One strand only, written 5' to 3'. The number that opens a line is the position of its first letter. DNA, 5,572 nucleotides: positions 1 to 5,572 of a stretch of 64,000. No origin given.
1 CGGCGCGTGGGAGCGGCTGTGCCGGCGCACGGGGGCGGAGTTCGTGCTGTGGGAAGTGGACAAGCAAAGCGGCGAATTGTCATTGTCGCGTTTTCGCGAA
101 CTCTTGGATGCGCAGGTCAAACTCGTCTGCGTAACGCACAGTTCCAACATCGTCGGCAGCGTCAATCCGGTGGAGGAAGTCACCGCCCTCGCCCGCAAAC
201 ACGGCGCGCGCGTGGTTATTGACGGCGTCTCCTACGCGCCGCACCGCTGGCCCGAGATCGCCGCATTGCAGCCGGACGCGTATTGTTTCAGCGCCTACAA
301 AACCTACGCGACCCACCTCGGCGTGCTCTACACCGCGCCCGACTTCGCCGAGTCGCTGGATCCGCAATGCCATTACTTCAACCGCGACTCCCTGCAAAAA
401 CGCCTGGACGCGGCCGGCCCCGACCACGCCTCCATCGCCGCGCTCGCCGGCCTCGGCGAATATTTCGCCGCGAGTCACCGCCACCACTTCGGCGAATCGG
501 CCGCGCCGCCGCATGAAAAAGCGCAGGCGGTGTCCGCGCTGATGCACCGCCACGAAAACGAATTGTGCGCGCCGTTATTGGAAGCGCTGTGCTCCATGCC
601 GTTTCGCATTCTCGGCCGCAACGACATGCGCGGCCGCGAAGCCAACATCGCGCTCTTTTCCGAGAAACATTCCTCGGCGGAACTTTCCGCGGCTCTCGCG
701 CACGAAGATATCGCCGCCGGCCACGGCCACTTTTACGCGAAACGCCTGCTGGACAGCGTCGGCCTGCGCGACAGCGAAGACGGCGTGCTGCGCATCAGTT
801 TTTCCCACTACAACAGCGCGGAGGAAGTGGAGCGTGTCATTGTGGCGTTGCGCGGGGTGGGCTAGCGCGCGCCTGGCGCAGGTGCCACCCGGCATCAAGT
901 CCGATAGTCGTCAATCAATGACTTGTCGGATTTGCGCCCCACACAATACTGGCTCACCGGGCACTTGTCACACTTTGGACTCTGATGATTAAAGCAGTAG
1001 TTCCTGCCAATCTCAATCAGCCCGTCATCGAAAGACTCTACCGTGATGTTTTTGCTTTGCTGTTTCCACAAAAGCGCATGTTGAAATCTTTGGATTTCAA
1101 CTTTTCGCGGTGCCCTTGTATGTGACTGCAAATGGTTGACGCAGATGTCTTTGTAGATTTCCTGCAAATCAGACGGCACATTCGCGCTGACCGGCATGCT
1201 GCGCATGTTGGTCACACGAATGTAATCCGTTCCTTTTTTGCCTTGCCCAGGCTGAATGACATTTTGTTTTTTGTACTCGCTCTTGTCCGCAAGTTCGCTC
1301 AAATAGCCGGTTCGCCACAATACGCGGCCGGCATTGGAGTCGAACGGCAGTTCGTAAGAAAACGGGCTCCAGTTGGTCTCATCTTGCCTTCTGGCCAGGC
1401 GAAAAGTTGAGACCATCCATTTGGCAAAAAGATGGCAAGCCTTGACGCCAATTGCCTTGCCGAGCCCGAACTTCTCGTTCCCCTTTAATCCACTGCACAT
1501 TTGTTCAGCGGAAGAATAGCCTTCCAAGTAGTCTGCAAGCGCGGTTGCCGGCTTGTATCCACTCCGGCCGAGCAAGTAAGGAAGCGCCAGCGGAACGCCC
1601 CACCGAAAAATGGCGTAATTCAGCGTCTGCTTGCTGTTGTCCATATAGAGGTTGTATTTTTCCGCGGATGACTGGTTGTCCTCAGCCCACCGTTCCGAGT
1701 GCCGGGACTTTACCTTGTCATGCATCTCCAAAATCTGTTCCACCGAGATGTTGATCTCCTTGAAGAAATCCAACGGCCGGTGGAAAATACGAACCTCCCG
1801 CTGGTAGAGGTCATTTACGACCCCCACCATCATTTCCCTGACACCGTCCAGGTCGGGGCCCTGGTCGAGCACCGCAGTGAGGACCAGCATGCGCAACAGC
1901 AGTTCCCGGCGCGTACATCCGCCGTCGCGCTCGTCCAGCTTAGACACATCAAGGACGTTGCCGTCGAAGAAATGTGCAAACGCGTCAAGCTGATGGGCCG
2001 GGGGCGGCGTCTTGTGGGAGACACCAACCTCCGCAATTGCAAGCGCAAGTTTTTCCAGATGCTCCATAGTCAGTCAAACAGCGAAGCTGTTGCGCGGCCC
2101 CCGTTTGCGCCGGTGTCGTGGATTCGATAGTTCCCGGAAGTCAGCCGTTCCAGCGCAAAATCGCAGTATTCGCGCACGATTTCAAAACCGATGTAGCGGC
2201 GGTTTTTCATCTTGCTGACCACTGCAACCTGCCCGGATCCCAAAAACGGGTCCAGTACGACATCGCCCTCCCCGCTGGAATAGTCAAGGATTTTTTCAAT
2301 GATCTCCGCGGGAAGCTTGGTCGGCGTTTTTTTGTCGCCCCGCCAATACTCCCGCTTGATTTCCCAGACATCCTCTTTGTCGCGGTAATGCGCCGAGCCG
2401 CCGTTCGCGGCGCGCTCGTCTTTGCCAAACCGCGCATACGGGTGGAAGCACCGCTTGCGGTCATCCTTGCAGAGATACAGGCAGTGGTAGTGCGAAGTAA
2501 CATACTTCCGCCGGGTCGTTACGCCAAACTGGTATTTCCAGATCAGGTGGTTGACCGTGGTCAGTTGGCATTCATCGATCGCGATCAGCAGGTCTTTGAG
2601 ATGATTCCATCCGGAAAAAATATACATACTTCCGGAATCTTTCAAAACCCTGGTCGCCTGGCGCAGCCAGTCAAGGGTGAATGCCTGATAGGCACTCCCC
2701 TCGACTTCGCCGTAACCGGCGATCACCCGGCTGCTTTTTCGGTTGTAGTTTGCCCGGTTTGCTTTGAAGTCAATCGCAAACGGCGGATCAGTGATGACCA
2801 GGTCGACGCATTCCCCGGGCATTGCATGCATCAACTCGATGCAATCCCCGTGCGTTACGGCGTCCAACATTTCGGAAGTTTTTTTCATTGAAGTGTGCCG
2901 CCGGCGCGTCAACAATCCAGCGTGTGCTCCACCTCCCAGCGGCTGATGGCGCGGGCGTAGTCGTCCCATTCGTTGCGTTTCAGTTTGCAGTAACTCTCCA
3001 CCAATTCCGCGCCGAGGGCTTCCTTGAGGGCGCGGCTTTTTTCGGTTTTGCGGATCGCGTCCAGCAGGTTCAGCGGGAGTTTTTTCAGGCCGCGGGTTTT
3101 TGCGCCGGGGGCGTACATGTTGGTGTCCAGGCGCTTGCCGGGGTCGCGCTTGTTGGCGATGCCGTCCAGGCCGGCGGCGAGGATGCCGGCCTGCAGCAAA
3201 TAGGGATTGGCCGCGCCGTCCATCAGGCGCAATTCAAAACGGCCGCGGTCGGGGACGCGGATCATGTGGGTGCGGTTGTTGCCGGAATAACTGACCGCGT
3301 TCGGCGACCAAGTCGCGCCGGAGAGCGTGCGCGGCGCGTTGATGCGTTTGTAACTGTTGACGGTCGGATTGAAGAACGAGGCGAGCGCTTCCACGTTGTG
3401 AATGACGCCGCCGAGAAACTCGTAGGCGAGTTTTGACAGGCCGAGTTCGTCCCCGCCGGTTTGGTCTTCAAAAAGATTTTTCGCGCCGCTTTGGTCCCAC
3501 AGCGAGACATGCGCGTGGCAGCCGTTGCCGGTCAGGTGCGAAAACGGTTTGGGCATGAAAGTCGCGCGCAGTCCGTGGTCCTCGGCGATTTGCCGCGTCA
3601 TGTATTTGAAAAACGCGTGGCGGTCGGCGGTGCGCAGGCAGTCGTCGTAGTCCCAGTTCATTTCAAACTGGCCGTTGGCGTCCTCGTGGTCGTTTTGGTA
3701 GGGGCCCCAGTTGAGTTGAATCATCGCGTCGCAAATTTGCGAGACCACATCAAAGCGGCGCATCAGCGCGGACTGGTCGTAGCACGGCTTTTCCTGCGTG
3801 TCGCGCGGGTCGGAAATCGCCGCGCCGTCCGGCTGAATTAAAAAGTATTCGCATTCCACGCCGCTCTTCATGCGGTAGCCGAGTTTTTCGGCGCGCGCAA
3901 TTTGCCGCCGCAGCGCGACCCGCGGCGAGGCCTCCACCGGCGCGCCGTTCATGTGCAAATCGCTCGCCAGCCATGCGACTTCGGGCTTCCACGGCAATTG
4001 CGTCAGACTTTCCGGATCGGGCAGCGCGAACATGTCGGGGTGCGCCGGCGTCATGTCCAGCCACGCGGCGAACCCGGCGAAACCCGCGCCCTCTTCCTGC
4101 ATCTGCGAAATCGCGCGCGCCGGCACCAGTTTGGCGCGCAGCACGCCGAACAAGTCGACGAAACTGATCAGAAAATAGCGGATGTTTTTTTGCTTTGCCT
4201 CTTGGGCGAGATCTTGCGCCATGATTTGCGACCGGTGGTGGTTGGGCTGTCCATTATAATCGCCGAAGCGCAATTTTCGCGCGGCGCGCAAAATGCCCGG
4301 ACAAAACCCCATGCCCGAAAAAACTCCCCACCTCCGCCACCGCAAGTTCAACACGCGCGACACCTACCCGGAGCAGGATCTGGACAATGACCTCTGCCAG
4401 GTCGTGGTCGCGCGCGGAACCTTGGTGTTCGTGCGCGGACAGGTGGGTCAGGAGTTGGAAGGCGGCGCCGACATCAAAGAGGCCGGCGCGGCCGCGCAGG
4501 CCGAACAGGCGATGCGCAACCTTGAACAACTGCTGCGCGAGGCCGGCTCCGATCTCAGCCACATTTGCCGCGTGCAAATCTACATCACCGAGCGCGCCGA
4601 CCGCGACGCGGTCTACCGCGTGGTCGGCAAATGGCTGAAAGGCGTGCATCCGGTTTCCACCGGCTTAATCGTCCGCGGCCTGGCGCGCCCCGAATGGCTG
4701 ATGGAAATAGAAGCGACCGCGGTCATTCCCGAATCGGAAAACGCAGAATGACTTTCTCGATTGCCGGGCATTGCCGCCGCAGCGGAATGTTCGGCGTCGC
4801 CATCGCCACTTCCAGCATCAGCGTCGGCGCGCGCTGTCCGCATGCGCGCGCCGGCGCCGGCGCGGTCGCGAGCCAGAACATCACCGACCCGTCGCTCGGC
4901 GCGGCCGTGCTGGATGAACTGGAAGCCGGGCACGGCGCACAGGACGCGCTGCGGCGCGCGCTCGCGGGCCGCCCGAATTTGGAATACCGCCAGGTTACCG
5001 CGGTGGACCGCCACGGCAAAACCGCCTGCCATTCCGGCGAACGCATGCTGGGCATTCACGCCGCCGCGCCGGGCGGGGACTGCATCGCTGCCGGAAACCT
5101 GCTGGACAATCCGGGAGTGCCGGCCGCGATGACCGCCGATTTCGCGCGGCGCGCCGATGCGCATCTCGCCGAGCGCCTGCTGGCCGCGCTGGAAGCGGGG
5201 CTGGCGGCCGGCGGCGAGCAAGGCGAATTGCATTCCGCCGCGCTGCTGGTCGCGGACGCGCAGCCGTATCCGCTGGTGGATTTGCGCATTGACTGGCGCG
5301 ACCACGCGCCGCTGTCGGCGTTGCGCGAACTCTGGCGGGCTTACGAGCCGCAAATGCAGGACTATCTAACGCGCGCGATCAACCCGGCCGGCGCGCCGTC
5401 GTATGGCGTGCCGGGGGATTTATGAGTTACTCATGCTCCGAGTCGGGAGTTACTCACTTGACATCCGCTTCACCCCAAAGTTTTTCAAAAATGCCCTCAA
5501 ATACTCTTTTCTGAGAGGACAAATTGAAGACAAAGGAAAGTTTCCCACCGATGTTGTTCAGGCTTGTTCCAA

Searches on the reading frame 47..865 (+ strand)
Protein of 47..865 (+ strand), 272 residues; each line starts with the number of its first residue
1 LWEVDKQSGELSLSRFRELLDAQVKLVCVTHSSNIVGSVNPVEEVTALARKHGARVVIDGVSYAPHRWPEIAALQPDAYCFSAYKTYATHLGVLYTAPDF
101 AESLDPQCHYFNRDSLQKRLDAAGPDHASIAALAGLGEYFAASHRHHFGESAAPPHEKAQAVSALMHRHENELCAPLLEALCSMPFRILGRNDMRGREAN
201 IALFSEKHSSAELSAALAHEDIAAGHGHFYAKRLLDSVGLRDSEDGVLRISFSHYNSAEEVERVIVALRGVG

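Call 29: search_protein_families(library=pfam, proteins=[window:47-865:+], max_evalue=0.01)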
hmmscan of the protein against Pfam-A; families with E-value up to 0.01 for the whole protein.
window:47-865:+ (272 aa): 3 families
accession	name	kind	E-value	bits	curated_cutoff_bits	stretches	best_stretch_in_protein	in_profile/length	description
PF00266.25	Aminotran_5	-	1.5e-30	106.8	21.5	1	7-264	123-371/371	Aminotransferase class-V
PF01212.27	Beta_elim_lyase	-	0.00015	21.7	27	1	6-60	103-169/288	Beta-eliminating lyase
PF01053.26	Cys_Met_Meta_PP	-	0.0059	15.6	27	1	13-66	127-180/381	Cys/Met metabolism PLP-dependent enzyme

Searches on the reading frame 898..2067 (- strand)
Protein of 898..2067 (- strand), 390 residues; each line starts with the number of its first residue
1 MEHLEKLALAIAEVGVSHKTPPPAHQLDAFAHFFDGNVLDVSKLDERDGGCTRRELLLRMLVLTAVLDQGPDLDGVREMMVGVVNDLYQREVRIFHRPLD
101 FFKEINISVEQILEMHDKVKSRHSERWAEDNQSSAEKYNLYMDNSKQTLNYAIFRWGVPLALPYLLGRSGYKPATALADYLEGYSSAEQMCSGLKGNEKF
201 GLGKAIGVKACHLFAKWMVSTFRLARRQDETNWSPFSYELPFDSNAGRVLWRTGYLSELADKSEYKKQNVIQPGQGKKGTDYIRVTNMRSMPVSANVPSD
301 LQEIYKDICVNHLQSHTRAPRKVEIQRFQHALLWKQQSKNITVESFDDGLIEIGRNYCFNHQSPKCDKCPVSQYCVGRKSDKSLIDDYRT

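Call 29: search_protein_families(library=pfam, proteins=[window:898-2067:-], max_evalue=0.01)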
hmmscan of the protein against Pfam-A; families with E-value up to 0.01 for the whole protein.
window:898-2067:- (390 aa): 2 families
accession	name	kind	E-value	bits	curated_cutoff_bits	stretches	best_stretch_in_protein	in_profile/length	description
PF07362.18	CcdA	-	0.0024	18.6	22.4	1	104-143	20-59/71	Post-segregation antitoxin CcdA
PF10576.14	EndIII_4Fe-2S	-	0.0025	18.5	20.5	1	362-375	4-17/17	Iron-sulfur binding domain of endonuclease III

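Call 88: search_solved_structures(query=window:898-2067:-, max_evalue=1)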
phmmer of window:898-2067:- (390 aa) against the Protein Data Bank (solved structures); distinct sequences matched with E-value up to 1: 14.
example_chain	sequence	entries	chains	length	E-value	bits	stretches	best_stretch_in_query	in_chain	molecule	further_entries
1kg2_A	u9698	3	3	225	0.07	15.4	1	323-379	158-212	A/G-specific adenine glycosylase | ADENINE GLYCOSYLASE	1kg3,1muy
1kg5_A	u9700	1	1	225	0.071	15.4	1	323-379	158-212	A/G-specific adenine glycosylase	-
1wef_A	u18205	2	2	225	0.071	15.4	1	323-379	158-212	A/G-specific adenine glycosylase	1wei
1kg4_A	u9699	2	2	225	0.071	15.4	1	323-379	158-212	A/G-specific adenine glycosylase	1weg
1mud_A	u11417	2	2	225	0.072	15.4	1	323-379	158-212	Adenine DNA glycosylase | ADENINE GLYCOSYLASE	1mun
1kg6_A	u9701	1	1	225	0.072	15.4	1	323-379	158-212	A/G-specific adenine glycosylase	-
1kg7_A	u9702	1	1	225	0.11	14.8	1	333-379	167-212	A/G-specific adenine glycosylase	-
6h1x_A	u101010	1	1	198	0.36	13.1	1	137-180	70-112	Putative fimbrial adhesin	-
6h2l_A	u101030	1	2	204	0.38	13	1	137-180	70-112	Putative fimbrial adhesin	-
7mzo_A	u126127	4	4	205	0.38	13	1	137-180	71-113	Fimbrial adhesin UcaD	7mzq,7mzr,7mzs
2jj7_A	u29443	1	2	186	0.59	12.4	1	140-185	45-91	HEMOLYSIN II REGULATORY PROTEIN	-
2jk3_A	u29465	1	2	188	0.61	12.3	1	140-185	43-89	HEMOLYSIN II REGULATORY PROTEIN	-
2fx0_A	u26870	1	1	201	0.67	12.2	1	140-185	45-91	hemolysin II regulatory protein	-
2wv1_A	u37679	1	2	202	0.68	12.2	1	140-185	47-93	HEMOLYSIN II REGULATORY PROTEIN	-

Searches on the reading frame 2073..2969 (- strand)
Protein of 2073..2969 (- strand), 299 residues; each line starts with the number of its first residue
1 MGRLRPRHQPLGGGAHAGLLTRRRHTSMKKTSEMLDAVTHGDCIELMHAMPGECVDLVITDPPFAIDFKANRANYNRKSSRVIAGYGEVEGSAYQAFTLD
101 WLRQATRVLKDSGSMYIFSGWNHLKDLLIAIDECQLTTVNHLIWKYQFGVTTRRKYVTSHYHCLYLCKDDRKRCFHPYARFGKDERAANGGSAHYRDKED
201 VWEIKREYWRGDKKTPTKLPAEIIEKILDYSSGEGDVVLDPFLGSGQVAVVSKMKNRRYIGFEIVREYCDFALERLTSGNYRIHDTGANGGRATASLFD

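Call 29: search_protein_families(library=pfam, proteins=[window:2073-2969:-], max_evalue=0.01)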
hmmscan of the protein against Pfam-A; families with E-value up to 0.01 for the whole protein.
window:2073-2969:- (299 aa): 1 family
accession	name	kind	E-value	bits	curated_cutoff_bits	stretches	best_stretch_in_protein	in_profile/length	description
PF01555.25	N6_N4_Mtase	-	1.6e-38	133.3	26.7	1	55-272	1-219/221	DNA methylase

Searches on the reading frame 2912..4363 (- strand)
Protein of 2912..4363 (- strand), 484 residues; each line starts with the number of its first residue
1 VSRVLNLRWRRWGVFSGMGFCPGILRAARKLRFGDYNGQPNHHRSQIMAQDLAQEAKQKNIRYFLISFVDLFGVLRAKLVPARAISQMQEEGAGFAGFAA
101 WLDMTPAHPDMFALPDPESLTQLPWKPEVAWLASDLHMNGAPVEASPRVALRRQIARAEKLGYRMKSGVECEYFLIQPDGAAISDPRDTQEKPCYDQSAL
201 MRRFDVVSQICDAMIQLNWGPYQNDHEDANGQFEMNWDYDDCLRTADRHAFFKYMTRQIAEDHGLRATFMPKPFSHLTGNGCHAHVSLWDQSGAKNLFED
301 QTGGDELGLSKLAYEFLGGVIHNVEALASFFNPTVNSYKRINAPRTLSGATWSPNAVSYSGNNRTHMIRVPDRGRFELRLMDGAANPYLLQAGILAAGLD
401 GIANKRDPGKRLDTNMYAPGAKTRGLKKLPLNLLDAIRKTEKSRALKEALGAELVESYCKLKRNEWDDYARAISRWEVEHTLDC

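Call 29: search_protein_families(library=pfam, proteins=[window:2912-4363:-], max_evalue=0.01)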
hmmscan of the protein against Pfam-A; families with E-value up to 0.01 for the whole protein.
window:2912-4363:- (484 aa): 2 families
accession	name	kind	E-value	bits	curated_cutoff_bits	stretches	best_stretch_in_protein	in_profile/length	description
PF00120.29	Gln-synt_C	-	7.8e-93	311.7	24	1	145-479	2-342/344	Glutamine synthetase, catalytic domain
PF03951.24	Gln-synt_N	-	0.00033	20.7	33.4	1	61-129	2-71/82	Glutamine synthetase, beta-Grasp domain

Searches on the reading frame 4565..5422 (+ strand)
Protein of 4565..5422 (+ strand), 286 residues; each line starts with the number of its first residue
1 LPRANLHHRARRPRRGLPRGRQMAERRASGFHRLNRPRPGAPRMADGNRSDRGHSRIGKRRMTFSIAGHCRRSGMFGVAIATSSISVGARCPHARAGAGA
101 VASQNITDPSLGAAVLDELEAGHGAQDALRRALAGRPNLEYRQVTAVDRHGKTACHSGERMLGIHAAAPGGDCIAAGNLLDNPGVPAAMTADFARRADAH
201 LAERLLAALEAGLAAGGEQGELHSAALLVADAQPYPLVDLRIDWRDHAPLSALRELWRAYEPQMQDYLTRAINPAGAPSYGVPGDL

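Call 29: search_protein_families(library=pfam, proteins=[window:4565-5422:+], max_evalue=0.01)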
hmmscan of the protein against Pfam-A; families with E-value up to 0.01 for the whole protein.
window:4565-5422:+ (286 aa): 1 family
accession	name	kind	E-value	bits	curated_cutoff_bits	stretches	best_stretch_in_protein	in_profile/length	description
PF06267.17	DUF1028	-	1.9e-63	214.2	26.2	1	63-253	1-193/193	Family of unknown function (DUF1028)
